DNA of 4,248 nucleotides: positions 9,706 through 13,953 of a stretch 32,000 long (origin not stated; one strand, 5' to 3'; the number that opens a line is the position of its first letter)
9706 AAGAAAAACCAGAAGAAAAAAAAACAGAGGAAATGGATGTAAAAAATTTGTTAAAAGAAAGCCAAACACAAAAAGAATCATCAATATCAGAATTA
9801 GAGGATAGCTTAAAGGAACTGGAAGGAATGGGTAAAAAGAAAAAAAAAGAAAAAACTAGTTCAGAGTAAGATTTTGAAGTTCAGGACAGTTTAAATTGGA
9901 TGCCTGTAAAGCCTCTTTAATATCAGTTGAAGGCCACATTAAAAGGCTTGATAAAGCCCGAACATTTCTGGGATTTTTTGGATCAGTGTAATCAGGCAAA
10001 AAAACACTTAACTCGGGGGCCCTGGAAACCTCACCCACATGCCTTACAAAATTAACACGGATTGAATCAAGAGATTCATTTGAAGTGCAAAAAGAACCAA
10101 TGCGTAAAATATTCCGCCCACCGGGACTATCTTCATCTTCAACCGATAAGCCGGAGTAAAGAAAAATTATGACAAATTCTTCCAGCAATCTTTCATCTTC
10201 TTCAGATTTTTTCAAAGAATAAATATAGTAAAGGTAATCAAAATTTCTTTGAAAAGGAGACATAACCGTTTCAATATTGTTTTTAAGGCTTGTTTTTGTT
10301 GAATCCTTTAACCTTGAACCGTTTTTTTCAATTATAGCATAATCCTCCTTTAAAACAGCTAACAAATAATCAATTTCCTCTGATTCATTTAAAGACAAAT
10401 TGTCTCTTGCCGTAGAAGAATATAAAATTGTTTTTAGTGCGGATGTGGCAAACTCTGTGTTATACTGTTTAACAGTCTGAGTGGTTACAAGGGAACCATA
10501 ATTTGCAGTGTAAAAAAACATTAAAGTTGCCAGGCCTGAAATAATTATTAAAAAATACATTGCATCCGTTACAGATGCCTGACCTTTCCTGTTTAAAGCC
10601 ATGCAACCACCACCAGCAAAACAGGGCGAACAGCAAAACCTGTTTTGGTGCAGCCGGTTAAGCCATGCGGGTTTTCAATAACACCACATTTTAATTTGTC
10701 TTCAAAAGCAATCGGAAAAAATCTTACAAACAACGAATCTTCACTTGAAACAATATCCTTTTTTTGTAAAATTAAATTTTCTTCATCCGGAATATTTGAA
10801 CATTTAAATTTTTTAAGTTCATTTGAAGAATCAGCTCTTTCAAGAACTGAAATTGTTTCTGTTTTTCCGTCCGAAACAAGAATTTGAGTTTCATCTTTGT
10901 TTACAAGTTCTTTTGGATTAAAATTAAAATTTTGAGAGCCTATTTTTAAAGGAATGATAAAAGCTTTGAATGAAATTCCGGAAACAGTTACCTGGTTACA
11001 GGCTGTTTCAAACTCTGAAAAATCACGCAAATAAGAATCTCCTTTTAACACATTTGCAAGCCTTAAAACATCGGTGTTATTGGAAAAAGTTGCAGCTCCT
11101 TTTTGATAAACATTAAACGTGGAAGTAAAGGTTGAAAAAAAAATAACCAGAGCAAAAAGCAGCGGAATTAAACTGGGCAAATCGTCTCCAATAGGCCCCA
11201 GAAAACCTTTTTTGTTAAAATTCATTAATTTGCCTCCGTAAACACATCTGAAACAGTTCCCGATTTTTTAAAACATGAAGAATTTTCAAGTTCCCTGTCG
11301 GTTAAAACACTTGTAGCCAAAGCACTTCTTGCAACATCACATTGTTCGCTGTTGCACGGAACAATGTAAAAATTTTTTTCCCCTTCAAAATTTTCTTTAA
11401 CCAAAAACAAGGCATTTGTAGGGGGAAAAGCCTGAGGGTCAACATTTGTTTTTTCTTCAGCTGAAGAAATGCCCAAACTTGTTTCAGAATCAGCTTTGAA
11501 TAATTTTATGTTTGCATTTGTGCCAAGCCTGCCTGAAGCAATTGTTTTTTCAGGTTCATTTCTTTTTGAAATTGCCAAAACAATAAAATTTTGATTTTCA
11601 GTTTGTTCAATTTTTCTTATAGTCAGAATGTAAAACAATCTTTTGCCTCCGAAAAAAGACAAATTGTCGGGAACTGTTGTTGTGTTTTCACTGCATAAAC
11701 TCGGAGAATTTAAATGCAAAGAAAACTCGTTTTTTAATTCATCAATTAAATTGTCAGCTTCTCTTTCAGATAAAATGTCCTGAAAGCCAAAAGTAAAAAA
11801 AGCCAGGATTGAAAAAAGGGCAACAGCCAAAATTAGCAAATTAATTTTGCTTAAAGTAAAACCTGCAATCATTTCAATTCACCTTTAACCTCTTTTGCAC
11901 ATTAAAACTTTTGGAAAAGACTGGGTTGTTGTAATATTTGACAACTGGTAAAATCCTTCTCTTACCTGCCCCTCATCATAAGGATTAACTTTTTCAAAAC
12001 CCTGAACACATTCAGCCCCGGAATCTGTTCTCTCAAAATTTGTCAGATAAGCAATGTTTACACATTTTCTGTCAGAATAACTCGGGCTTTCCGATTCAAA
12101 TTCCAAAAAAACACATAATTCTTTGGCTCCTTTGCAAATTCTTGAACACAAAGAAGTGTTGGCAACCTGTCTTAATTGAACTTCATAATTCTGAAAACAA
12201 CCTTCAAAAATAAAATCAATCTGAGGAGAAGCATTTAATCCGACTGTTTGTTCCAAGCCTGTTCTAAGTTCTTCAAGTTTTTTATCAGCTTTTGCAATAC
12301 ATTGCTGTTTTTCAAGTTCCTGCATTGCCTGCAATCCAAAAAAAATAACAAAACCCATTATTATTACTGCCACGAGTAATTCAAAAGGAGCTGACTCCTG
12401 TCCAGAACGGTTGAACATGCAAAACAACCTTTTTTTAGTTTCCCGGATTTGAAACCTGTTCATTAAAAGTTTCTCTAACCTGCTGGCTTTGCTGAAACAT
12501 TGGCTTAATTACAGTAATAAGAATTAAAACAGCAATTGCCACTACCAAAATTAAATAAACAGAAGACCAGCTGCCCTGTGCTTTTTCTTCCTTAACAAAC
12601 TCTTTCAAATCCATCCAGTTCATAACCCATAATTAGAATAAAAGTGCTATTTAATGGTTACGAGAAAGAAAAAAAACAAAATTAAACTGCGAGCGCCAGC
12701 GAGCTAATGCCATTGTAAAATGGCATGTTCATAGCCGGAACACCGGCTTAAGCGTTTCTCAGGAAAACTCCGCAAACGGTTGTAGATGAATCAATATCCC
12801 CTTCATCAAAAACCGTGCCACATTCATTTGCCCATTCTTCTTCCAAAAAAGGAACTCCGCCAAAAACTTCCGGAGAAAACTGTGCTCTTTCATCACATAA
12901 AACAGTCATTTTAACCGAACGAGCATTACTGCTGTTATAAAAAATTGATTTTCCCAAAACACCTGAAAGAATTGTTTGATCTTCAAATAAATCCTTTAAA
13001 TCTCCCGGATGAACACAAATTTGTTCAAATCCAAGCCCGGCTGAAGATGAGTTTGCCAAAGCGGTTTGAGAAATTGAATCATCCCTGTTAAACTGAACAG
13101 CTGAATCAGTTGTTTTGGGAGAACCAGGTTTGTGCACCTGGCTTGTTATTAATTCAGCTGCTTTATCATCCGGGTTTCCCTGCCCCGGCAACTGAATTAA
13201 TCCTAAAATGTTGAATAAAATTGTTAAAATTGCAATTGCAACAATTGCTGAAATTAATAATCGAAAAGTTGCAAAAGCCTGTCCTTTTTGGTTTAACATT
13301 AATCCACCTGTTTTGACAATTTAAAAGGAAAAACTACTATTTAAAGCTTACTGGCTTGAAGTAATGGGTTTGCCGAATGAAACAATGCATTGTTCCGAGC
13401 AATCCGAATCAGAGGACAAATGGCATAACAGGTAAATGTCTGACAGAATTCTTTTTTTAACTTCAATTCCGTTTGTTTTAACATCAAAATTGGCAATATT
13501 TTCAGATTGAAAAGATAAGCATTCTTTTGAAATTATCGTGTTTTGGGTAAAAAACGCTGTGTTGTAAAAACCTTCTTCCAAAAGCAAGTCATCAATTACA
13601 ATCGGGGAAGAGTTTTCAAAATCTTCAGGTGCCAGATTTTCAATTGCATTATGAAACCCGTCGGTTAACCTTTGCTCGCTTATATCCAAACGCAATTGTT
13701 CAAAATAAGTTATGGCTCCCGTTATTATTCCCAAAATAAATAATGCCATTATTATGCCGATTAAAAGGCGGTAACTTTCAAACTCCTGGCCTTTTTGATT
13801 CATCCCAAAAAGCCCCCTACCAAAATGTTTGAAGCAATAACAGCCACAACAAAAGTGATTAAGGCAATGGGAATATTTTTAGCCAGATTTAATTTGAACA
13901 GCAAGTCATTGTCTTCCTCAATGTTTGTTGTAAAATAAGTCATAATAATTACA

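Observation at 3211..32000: Window-scale cell-surface island: pilus operon flanked by three giant surface proteins, an archaeosortase and a pilin-like giant partner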

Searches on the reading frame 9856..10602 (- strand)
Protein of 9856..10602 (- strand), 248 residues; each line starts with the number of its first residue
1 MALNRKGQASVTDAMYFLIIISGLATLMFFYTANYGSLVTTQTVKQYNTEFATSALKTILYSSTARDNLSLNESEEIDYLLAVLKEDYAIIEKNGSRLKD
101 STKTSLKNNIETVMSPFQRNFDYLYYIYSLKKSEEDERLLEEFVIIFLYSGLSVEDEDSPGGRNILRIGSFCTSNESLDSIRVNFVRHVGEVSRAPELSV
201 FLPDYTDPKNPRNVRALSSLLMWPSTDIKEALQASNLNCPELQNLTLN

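Call 5: search_protein_families(library=pfam, max_evalue=0.01, proteins=[window:9856-10602:-])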
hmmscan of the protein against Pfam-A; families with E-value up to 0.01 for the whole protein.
window:9856-10602:- (248 aa): 0 families

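Call 50: search_protein_families(library=pfam, max_evalue=10, proteins=[window:9856-10602:-])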
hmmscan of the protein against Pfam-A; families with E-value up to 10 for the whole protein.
window:9856-10602:- (248 aa): 0 families

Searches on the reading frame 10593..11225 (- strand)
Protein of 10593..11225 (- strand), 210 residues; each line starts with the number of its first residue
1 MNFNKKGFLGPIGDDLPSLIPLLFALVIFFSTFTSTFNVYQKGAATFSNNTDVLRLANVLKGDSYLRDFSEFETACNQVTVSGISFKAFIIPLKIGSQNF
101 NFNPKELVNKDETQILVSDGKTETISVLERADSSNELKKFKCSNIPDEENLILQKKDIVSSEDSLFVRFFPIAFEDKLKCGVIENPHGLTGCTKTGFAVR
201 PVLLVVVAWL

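Call 5: search_protein_families(library=pfam, max_evalue=0.01, proteins=[window:10593-11225:-])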
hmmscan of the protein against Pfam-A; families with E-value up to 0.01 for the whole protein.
window:10593-11225:- (210 aa): 0 families

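Call 50: search_protein_families(library=pfam, max_evalue=10, proteins=[window:10593-11225:-])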
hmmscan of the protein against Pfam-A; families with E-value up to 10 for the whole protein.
window:10593-11225:- (210 aa): 0 families

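Call 81: search_protein_families(library=ncbifam, max_evalue=5, proteins=[window:10593-11225:-])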
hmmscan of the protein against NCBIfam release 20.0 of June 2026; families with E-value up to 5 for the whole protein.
window:10593-11225:- (210 aa): 1 family
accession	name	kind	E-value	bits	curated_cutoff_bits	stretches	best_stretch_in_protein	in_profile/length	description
NF052318.1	T9SS_sortase_N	equivalog_domain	3.4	7.8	40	1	120-176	72-128/140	type IX secretion system sortase PorU, long form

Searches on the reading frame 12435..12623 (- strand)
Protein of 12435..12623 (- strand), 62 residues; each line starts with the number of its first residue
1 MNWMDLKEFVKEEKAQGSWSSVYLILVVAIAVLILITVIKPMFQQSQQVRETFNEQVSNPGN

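Call 50: search_protein_families(library=pfam, max_evalue=10, proteins=[window:12441-12623:-])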
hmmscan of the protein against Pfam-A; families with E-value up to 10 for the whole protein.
seq(61 aa): 2 families
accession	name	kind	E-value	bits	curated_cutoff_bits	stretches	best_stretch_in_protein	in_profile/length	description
PF13965.12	SID-1_RNA_chan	-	0.036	13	28.7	1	8-55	199-247/594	dsRNA-gated channel SID-1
PF06691.16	DUF1189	-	0.046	13.6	28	1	5-57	13-63/244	Protein of unknown function (DUF1189)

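Call 81: search_protein_families(library=ncbifam, max_evalue=5, proteins=[window:12435-12623:-])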
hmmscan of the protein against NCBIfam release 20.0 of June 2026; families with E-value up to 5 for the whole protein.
window:12435-12623:- (62 aa): 1 family
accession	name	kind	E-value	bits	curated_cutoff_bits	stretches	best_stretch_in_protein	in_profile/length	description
NF005167.0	PRK06638.2-2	equivalog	0.0083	15.9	137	1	3-59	75-128/176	NADH-quinone oxidoreductase subunit J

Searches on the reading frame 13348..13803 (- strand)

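Call 6: search_protein_families(library=pfam, max_evalue=0.01, proteins=[window:13348-13803:-])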
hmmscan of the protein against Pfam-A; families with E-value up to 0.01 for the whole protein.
window:13348-13803:- (151 aa): 0 families

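Call 8: search_protein_families(library=ncbifam, max_evalue=1, proteins=[window:13348-13803:-])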
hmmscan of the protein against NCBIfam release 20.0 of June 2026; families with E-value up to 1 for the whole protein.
window:13348-13803:- (151 aa): 0 families

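Call 50: search_protein_families(library=pfam, max_evalue=10, proteins=[window:13348-13803:-])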
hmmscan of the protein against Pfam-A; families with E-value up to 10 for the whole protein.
window:13348-13803:- (151 aa): 1 family
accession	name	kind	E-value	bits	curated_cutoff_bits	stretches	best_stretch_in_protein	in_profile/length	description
PF04923.17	Ninjurin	-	0.06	13.7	26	1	4-46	33-74/102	Ninjurin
